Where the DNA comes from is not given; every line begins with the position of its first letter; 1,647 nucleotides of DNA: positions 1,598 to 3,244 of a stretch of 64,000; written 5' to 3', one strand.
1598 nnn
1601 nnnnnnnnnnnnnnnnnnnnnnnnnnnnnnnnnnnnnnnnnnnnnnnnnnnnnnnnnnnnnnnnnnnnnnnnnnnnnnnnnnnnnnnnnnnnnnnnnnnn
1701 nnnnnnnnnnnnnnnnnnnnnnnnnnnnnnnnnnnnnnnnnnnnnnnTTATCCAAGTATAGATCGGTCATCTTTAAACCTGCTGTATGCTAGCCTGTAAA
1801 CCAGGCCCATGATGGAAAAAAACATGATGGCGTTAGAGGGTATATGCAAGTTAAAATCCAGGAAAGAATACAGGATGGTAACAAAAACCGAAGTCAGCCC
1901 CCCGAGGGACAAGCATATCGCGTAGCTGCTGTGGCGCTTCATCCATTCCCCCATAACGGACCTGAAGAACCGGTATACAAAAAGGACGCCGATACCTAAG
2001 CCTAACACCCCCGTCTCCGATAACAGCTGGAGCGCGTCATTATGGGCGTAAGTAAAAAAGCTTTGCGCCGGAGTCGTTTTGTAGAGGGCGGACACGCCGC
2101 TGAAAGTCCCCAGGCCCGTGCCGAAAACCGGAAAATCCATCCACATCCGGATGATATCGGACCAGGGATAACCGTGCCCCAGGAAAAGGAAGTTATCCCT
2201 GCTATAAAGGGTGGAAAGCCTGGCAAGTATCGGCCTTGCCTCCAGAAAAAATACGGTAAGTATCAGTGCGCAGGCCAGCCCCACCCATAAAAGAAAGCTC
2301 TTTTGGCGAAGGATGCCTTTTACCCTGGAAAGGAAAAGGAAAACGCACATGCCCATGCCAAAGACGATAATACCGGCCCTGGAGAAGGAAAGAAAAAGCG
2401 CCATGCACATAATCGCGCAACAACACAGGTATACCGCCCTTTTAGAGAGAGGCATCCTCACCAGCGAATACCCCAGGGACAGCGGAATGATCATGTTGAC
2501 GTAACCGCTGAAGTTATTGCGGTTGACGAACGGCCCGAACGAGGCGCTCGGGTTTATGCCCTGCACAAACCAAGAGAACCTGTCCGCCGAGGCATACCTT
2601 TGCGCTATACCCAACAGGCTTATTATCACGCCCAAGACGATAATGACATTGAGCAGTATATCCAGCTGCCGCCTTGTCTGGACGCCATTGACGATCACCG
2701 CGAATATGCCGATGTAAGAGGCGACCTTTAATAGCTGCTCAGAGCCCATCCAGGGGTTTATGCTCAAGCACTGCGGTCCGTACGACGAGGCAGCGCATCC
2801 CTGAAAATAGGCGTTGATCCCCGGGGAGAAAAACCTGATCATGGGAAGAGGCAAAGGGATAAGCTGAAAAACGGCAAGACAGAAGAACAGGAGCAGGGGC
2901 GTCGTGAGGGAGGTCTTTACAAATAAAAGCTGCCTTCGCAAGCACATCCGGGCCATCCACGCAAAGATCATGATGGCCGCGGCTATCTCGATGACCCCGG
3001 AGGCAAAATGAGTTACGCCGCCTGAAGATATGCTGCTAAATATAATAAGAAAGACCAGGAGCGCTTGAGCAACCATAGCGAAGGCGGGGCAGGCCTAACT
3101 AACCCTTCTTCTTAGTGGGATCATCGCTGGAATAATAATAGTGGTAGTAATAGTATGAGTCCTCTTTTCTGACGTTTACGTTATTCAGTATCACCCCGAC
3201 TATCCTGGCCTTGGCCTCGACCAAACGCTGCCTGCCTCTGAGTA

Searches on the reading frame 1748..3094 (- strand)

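Call 83: search_protein_families(library=pfam, proteins=[window:1748-3094:-], max_evalue=0.01)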
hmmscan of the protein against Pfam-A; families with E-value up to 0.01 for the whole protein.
window:1748-3094:- (448 aa): 1 family
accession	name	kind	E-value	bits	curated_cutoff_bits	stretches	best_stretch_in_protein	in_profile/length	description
PF04932.20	Wzy_C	-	2.7e-17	63.4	31.7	1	226-366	3-145/149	O-Antigen ligase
